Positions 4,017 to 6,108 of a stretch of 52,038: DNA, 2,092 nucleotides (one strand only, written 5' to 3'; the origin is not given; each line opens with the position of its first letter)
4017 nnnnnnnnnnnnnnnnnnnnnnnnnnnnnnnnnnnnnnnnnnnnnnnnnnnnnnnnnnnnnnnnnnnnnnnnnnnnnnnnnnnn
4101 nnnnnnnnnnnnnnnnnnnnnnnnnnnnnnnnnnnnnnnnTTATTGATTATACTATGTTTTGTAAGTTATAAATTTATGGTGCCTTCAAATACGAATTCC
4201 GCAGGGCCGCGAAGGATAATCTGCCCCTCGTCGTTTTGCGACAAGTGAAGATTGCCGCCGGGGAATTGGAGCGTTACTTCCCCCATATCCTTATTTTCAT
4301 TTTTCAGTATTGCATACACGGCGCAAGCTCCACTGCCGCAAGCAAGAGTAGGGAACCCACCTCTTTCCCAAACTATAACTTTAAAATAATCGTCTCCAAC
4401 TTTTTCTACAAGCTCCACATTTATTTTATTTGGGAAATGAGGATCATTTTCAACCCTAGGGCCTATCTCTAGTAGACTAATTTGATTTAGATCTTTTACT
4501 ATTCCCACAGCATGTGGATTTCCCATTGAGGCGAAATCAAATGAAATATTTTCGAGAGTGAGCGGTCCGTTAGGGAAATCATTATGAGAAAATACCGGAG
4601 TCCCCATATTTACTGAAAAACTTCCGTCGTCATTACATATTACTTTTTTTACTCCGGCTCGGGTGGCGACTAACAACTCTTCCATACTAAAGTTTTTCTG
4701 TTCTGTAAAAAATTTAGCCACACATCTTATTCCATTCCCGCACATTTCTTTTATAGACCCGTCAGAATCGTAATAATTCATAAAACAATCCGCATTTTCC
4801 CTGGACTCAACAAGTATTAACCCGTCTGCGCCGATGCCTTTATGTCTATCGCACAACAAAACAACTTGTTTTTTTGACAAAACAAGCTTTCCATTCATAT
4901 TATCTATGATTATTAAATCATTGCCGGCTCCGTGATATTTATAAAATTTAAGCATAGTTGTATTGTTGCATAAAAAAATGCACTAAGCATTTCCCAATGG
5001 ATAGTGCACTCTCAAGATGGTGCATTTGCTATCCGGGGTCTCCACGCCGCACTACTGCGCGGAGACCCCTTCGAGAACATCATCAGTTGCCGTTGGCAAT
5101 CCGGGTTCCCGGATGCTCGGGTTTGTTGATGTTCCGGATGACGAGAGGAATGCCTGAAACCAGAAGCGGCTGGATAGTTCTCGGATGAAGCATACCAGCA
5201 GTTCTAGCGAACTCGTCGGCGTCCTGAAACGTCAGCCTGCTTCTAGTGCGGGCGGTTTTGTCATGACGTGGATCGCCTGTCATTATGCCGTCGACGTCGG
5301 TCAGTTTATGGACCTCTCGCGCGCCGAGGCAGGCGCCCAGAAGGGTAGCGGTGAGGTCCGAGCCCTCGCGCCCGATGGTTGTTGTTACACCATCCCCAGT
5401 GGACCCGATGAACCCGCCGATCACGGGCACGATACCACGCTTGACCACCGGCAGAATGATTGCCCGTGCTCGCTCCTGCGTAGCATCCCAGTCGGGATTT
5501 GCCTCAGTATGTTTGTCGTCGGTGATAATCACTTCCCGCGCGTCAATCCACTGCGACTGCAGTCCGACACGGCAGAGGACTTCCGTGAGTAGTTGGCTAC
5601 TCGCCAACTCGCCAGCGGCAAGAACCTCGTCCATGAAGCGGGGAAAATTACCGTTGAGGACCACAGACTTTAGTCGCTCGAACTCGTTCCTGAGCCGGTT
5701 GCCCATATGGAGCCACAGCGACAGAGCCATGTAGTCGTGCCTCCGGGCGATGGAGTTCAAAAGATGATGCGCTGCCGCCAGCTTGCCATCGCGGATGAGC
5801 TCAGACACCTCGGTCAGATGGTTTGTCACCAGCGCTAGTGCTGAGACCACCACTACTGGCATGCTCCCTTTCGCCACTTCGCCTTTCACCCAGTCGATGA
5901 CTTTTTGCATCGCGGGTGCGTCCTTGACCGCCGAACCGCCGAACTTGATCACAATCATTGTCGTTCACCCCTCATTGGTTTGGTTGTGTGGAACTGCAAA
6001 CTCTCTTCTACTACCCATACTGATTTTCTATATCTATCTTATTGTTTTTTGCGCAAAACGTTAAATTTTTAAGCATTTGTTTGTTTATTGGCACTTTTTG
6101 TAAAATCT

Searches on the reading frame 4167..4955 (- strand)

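Call 3: search_protein_families(library=pfam, proteins=[window:4167-4955:-], max_evalue=0.1)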
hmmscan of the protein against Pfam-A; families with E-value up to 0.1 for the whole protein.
window:4167-4955:- (262 aa): 1 family
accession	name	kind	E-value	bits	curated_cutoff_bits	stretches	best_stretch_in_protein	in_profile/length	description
PF01678.24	DAP_epimerase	-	7e-56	188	34.7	2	4-122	1-120/121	Diaminopimelate epimerase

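Call 4: search_protein_families(library=ncbifam, proteins=[window:4167-4955:-], max_evalue=0.1)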
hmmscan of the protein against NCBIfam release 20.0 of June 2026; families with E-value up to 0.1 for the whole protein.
window:4167-4955:- (262 aa): 3 families
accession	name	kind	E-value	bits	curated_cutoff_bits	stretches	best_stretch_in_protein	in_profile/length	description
TIGR00652.1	DapF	equivalog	5.2e-74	249.1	114.65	1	3-260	2-268/270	diaminopimelate epimerase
NF038284.1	bifunc_DapF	exception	6.4e-26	91.2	350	1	3-219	11-220/254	bifunctional diaminopimelate epimerase/glutamate racemase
NF033599.1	His_racem_CntK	equivalog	6.3e-05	22.6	300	0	2-120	4-120/271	histidine racemase CntK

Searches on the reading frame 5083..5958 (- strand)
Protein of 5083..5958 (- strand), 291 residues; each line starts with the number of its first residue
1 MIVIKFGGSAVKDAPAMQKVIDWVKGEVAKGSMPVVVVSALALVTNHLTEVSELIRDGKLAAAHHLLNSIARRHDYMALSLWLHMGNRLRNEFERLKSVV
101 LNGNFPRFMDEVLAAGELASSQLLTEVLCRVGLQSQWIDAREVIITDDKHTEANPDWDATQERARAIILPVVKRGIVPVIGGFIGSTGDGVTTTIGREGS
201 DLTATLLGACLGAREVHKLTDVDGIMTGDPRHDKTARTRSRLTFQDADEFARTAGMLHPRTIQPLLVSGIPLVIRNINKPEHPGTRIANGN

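Call 3: search_protein_families(library=pfam, proteins=[window:5083-5958:-], max_evalue=0.1)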
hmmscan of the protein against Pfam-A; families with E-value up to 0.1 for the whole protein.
window:5083-5958:- (291 aa): 1 family
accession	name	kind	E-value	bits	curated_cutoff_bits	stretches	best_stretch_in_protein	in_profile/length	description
PF00696.33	AA_kinase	-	1.4e-38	133.4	24.9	1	1-276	2-234/234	Amino acid kinase family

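Call 4: search_protein_families(library=ncbifam, proteins=[window:5083-5958:-], max_evalue=0.1)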
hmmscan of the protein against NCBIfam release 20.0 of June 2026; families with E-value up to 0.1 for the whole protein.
window:5083-5958:- (291 aa): 28 families (the best 25 are shown)
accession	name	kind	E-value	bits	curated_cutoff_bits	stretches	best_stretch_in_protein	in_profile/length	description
TIGR00657.1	asp_kinases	subfamily_domain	2.8e-69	234.3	208.7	1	2-289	4-284/442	aspartate kinase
TIGR00656.1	asp_kin_monofn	equivalog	2.2e-68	231.1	402.25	1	1-289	3-249/407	aspartate kinase, monofunctional class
NF006570.0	PRK09084.1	equivalog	8.4e-68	229.5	455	1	1-289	4-292/452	lysine-sensitive aspartokinase 3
NF004938.0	PRK06291.1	equivalog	8.6e-58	196.1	528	1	2-289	3-303/468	aspartate kinase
NF006959.0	PRK09436.1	equivalog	2.1e-56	191.5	726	1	1-289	1-297/819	bifunctional aspartate kinase/homoserine dehydrogenase I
NF006515.0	PRK08961.1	equivalog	1.4e-48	165.6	802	1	2-288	10-304/861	bifunctional aspartate kinase/diaminopimelate decarboxylase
NF005159.0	PRK06635.2-3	equivalog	4.2e-43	147.9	379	2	107-263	65-224/406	aspartate kinase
NF007003.0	PRK09466.1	subfamily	5.4e-42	144.2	582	1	4-289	15-300/810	bifunctional aspartate kinase/homoserine dehydrogenase II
NF006234.1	PRK08373.1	subfamily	5.5e-42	144.2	237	1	1-275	2-263/338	aspartate kinase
NF004579.0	PRK05925.1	equivalog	8e-41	140.4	665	1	2-287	4-278/440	aspartate kinase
NF006068.0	PRK08210.1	equivalog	9.1e-41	140.3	474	2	106-289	68-247/405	aspartate kinase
NF006540.0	PRK09034.1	equivalog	1.3e-36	126.3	434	1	1-289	1-289/454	aspartate kinase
NF005154.0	PRK06635.1-2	equivalog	1.5e-34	120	376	1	2-288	4-242/407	aspartate kinase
NF005155.0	PRK06635.1-4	equivalog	5.4e-34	117.9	346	2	102-285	59-238/407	aspartate kinase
TIGR02078.1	AspKin_pair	subfamily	1.3e-29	103.6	242.4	1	1-264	1-246/327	putative Pyrococcus aspartate kinase subunit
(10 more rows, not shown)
